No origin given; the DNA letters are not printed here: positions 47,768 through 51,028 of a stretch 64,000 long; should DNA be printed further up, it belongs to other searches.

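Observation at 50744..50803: Perfect 8-N8-8 palindrome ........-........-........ at the transcription-start position of a sigma70-like promoter (P1), with a twin at 54914-54972 (P2)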

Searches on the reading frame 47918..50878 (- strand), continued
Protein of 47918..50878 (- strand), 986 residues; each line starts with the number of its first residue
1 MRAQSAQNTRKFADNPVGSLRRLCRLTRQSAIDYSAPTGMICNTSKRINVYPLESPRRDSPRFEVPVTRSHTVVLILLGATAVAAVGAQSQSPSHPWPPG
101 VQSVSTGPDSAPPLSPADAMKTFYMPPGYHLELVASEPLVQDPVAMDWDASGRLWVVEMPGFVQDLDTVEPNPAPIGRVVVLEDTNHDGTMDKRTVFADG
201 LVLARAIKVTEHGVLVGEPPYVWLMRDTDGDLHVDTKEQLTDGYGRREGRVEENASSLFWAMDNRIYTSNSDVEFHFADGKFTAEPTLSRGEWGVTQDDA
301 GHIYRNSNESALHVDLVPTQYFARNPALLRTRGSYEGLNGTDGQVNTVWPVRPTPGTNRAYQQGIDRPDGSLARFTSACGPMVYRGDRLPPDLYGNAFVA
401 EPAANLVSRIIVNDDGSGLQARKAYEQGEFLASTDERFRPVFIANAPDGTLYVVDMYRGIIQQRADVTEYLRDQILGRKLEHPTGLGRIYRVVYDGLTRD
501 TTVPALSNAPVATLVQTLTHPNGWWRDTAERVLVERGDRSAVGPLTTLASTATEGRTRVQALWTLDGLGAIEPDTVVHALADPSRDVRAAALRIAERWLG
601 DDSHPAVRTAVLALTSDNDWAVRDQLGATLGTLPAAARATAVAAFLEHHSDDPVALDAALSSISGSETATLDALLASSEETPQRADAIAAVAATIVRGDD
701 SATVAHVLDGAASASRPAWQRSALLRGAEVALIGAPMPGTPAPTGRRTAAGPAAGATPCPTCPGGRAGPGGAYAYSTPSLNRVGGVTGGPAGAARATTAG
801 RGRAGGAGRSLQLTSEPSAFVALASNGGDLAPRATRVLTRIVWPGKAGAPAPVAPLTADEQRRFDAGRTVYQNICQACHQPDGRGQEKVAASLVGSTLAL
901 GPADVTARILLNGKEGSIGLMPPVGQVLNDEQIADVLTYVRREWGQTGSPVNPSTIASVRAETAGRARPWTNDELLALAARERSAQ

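Call 46: find_encoding_contigs(protein=P0123, flank=10000, max_places=2)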
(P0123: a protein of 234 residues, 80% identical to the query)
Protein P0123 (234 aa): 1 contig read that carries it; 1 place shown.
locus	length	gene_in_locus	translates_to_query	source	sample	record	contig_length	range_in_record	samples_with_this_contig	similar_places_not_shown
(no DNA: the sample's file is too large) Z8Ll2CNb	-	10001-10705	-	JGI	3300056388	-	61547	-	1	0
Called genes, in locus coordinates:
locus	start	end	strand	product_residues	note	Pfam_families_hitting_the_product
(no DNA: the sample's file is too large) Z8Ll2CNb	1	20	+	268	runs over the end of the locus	PF02673:BacA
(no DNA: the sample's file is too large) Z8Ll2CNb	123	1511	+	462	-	PF25145:NfeD1b_N, PF24961:NfeD_membrane, PF01957:NfeD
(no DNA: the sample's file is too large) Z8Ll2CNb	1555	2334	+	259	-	PF01145:Band_7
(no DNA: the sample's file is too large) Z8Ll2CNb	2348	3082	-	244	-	PF06439:3keto-disac_hyd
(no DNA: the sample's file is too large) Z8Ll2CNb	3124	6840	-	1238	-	PF13620:CarboxypepD_reg, PF25183:OMP_b-brl_4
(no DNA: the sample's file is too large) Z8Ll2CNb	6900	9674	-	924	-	PF23500:DUF7133, PF13646:HEAT_2 (faint), PF00034:Cytochrom_C (weak), PF13442:Cytochrome_CBB3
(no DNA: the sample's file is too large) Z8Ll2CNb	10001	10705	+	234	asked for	PF00392:GntR, PF07729:FCD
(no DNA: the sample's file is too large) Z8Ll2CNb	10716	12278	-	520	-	PF13360:PQQ_2, PF01011:PQQ, PF13570:Beta-prop_ACSF4 (faint), PF13360:PQQ_2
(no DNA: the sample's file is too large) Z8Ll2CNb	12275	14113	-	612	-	PF01261:AP_endonuc_2, PF00034:Cytochrom_C (faint), PF13442:Cytochrome_CBB3 (faint)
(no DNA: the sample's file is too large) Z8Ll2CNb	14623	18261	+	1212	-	PF13620:CarboxypepD_reg, PF13715:CarbopepD_reg_2 (faint), PF25183:OMP_b-brl_4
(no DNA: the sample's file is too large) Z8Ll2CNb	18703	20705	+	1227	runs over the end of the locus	PF13620:CarboxypepD_reg, PF13715:CarbopepD_reg_2, PF25183:OMP_b-brl_4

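Call 47: find_encoding_contigs(protein=P0122, flank=10000, max_places=3)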
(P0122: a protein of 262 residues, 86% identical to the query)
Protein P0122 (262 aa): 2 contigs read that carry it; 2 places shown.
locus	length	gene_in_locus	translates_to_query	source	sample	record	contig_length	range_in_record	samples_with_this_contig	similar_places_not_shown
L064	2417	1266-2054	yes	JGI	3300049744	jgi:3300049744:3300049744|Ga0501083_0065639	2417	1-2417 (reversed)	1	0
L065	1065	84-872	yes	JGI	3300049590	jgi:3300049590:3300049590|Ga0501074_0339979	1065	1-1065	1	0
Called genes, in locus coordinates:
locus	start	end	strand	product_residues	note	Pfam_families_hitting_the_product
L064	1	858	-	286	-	?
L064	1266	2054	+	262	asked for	PF00392:GntR, PF07729:FCD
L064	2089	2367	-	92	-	PF01011:PQQ (weak), PF13360:PQQ_2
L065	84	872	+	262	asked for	PF00392:GntR, PF07729:FCD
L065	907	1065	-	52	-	?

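Call 48: find_encoding_contigs(protein=P0124, flank=10000, max_places=2)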
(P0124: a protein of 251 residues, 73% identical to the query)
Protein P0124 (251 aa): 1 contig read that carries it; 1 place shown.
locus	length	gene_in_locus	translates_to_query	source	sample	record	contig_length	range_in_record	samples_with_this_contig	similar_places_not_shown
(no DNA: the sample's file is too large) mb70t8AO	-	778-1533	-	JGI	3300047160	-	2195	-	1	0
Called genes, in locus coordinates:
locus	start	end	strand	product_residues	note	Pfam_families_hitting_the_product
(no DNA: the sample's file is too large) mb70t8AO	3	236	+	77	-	?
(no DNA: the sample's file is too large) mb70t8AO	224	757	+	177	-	PF13442:Cytochrome_CBB3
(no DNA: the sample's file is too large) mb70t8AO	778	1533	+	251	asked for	PF00392:GntR, PF07729:FCD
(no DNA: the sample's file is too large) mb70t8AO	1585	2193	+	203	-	?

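Call 64: search_protein_families(library=pfam, proteins=[L064:1-858:-], max_evalue=0.00001)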
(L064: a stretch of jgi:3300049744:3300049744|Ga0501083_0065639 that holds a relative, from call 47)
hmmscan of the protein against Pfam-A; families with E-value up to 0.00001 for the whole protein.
L064:1-858:- (286 aa): 1 family
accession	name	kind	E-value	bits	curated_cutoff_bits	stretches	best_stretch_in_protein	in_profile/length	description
PF23500.1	DUF7133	-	3.2e-60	204.9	27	1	55-273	1-231/385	Domain of unknown function (DUF7133)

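Call 67: find_encoding_contigs(protein=P0182, flank=10000, max_places=1)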
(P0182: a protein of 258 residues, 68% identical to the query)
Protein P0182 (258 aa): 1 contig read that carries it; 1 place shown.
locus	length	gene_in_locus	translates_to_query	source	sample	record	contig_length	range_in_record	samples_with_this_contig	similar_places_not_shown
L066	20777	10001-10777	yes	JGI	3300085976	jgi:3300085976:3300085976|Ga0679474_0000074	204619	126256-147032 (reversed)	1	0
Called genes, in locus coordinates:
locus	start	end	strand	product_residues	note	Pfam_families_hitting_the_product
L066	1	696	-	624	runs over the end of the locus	PF07715:Plug (weak)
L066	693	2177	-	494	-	PF02789:Peptidase_M17_N, PF00883:Peptidase_M17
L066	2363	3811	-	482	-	PF02614:UxaC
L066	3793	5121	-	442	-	PF01408:GFO_IDH_MocA, PF19051:GFO_IDH_MocA_C2 (weak), PF02894:GFO_IDH_MocA_C (weak), PF22725:GFO_IDH_MocA_C3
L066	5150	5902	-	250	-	PF06439:3keto-disac_hyd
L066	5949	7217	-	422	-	PF00083:Sugar_tr, PF07690:MFS_1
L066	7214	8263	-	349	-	PF03786:UxuA, PF01261:AP_endonuc_2 (weak)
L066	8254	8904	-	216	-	PF01081:Aldolase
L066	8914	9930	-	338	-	PF00294:PfkB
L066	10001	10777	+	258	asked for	PF00392:GntR, PF07729:FCD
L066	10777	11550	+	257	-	PF23441:SDR (faint), PF00106:adh_short, PF01370:Epimerase (faint), PF08659:KR, PF13561:adh_short_C2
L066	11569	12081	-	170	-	-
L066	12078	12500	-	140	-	-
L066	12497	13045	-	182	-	PF04542:Sigma70_r2, PF08281:Sigma70_r4_2, PF04545:Sigma70_r4 (weak)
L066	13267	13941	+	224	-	PF03009:GDPD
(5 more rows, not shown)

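Call 68: find_encoding_contigs(protein=P0139, flank=10000, max_places=2)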
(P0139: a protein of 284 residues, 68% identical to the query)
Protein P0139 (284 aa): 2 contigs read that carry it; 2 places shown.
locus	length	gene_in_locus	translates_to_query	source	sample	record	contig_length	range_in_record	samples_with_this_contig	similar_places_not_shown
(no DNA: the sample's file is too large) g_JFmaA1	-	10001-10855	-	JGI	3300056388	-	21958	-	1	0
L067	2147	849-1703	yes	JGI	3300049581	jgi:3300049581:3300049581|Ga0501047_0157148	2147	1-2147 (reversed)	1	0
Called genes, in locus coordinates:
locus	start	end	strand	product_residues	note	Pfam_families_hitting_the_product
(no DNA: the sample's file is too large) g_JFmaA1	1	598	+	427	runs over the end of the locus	PF07992:Pyr_redox_2 (faint), PF01946:Thi4 (faint), PF00890:FAD_binding_2 (weak), PF01266:DAO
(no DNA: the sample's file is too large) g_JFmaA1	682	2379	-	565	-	PF00749:tRNA-synt_1c, PF03950:tRNA-synt_1c_C, PF20974:tRNA-synt_1c_C2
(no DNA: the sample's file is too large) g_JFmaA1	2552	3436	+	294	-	PF08308:PEGA (weak), PF13620:CarboxypepD_reg (faint)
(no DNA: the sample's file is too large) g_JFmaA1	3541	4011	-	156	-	PF08534:Redoxin, PF00578:AhpC-TSA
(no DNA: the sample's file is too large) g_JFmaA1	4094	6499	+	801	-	PF19313:DUF5916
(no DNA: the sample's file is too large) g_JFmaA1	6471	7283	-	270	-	PF09995:MPAB_Lcp_cat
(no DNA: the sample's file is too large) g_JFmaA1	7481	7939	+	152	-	-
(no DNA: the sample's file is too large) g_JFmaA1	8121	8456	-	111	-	PF03551:PadR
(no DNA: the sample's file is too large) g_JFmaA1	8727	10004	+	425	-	PF09861:Lar_N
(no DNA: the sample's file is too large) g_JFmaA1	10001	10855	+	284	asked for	PF00392:GntR, PF07729:FCD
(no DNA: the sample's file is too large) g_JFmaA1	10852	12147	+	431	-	PF01408:GFO_IDH_MocA, PF22725:GFO_IDH_MocA_C3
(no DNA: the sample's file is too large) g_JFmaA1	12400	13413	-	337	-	PF01261:AP_endonuc_2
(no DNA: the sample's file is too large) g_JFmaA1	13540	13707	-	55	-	-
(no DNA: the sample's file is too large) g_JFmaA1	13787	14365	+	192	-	PF01128:IspD, PF12804:NTP_transf_3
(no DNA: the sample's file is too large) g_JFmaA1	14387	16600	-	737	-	PF20256:MoCoBD_2, PF02738:MoCoBD_1, PF20256:MoCoBD_2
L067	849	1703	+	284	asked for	PF00392:GntR, PF07729:FCD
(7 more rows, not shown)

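Call 69: find_encoding_contigs(protein=P0131, flank=10000, max_places=1)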
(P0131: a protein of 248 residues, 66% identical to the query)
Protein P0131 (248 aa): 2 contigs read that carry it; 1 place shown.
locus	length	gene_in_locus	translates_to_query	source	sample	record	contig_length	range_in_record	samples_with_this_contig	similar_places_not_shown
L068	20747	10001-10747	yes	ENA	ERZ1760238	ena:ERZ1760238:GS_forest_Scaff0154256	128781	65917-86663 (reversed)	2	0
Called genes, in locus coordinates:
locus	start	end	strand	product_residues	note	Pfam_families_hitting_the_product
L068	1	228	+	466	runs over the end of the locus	PF03446:NAD_binding_2, PF00393:6PGD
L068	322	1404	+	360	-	PF00294:PfkB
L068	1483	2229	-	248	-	PF06439:3keto-disac_hyd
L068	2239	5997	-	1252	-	PF13620:CarboxypepD_reg, PF25183:OMP_b-brl_4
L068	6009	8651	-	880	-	PF23500:DUF7133, PF13646:HEAT_2 (faint), PF00034:Cytochrom_C (weak), PF13442:Cytochrome_CBB3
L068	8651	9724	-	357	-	PF01261:AP_endonuc_2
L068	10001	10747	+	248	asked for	PF00392:GntR, PF07729:FCD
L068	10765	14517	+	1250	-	PF13620:CarboxypepD_reg, PF13715:CarbopepD_reg_2 (weak), PF22904:NOMO1-like_2nd (faint), PF25183:OMP_b-brl_4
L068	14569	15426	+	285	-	PF00034:Cytochrom_C (faint), PF13442:Cytochrome_CBB3 (faint)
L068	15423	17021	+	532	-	PF01011:PQQ, PF13360:PQQ_2, PF13570:Beta-prop_ACSF4 (faint), PF01011:PQQ, PF13360:PQQ_2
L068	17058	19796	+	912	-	PF23500:DUF7133, PF13646:HEAT_2 (faint), PF00034:Cytochrom_C (weak), PF13442:Cytochrome_CBB3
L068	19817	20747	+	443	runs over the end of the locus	PF00083:Sugar_tr, PF07690:MFS_1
